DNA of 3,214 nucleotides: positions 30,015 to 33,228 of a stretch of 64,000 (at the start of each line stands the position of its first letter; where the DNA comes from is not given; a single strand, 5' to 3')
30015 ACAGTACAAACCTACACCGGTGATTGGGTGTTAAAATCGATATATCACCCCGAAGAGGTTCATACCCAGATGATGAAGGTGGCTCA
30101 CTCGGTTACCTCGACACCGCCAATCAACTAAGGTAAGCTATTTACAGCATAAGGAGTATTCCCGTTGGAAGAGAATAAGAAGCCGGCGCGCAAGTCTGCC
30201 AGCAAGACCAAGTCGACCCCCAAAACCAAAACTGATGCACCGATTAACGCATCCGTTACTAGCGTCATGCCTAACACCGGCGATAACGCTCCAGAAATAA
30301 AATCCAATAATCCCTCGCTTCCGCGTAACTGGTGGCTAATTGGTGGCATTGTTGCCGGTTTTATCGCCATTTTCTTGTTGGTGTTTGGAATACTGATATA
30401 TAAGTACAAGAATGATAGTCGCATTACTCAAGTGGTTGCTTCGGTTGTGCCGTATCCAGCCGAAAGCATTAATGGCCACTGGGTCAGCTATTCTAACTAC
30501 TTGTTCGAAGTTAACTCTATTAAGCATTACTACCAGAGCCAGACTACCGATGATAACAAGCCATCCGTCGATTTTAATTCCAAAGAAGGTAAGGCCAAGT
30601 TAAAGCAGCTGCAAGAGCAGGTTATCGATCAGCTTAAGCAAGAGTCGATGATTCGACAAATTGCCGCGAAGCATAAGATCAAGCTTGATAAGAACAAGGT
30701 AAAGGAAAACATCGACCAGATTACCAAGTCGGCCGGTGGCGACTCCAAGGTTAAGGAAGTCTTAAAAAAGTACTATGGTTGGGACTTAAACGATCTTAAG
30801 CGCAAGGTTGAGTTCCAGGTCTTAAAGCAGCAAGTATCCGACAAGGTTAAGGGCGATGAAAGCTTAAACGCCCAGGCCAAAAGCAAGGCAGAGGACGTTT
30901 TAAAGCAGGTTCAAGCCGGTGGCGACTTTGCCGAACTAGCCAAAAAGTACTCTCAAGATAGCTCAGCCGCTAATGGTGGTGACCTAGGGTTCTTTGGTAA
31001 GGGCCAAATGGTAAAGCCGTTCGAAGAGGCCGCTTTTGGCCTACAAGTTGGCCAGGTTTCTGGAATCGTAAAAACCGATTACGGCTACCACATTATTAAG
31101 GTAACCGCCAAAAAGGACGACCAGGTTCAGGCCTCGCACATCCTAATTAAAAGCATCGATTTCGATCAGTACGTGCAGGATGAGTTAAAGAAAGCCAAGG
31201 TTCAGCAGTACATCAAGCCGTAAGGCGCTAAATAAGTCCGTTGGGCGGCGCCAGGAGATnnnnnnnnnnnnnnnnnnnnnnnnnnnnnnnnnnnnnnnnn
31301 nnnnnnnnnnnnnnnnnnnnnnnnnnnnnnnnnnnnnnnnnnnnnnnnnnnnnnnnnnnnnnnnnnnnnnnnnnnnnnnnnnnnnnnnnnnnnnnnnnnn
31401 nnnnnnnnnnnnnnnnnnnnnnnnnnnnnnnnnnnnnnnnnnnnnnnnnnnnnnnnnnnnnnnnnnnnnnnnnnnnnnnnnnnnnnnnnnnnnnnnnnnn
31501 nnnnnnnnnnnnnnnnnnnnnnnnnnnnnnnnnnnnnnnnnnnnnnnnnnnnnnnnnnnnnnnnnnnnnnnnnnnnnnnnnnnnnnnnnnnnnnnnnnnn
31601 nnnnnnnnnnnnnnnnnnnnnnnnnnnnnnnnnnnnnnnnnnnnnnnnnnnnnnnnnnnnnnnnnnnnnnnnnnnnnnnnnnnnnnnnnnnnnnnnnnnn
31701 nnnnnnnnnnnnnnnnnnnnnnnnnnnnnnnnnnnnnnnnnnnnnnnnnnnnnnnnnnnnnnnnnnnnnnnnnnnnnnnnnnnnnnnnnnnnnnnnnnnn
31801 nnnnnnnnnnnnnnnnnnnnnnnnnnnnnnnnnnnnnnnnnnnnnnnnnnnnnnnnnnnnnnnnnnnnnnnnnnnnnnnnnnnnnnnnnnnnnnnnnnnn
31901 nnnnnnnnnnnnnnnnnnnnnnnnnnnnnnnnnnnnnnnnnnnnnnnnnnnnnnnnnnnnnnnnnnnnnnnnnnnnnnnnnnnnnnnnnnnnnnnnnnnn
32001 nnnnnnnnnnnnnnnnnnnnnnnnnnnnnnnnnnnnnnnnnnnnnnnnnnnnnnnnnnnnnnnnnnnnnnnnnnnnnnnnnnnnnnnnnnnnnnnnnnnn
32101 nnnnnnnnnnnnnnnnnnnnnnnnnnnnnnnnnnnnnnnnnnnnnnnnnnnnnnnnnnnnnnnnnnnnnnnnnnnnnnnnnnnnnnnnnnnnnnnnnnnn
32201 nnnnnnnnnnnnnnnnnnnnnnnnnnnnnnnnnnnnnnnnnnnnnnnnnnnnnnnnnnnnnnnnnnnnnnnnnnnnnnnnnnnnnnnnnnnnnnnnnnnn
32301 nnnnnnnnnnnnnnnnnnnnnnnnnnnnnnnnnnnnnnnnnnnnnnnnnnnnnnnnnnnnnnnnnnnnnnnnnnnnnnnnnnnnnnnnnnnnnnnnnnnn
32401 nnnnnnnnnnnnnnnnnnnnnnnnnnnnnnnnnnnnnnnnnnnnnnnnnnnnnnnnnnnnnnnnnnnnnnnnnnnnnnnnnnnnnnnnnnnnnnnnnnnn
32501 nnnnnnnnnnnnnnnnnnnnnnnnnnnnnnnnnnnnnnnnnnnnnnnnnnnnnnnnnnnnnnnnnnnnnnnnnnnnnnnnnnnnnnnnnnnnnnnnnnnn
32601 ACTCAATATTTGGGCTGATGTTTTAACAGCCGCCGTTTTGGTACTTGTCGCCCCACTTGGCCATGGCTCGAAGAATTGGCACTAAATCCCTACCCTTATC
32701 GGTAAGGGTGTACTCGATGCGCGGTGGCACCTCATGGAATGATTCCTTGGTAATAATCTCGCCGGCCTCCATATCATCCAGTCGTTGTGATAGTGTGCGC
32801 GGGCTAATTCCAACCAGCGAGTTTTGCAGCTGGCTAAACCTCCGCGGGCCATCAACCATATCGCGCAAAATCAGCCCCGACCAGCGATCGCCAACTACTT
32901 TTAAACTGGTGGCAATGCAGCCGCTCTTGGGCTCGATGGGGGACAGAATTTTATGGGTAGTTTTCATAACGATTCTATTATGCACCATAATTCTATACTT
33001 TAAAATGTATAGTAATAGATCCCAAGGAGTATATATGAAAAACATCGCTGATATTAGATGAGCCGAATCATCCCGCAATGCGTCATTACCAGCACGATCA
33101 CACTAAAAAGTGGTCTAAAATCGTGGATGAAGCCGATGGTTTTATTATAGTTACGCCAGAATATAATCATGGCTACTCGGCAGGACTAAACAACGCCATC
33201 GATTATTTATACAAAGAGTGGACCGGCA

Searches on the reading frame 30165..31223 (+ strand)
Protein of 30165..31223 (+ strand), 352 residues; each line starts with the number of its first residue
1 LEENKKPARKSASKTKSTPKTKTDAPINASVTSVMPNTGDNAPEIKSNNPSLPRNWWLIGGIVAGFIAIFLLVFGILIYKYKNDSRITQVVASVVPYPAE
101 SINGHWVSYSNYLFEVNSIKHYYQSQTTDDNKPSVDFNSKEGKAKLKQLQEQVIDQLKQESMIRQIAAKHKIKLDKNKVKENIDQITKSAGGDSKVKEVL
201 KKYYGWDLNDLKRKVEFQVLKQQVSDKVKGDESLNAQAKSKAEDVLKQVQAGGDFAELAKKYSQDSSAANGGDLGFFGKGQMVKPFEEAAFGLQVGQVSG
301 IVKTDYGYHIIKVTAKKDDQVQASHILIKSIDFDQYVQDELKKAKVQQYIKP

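Call 71: search_protein_families(library=pfam, proteins=[window:30165-31223:+], max_evalue=0.00001)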
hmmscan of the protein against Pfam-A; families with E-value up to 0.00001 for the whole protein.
window:30165-31223:+ (352 aa): 4 families
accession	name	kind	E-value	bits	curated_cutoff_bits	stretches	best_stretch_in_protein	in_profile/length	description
PF13616.12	Rotamase_3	-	1.5e-30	106.6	22.5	1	230-317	28-116/116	PPIC-type PPIASE domain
PF00639.27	Rotamase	-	1.6e-27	96.8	21.7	1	232-314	12-96/97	PPIC-type PPIASE domain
PF13145.12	Rotamase_2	-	4.2e-11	44.1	27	1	199-322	5-114/121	PPIC-type PPIASE domain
PF13624.11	SurA_N_3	-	7.3e-07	29.6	27.2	1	57-187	12-121/162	SurA-like N-terminal domain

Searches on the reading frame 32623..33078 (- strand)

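Call 71: search_protein_families(library=pfam, proteins=[window:32623-33078:-], max_evalue=0.00001)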
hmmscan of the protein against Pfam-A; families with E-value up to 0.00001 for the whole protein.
window:32623-33078:- (151 aa): 1 family
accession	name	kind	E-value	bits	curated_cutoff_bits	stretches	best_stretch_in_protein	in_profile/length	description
PF01638.23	HxlR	-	6.1e-29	100.2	20.8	1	61-148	1-88/91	HxlR-like helix-turn-helix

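Call 78: search_protein_families(library=padloc, proteins=[window:32623-33078:-], max_evalue=0.001)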
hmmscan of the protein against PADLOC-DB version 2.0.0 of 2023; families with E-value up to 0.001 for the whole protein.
window:32623-33078:- (151 aa): 0 families
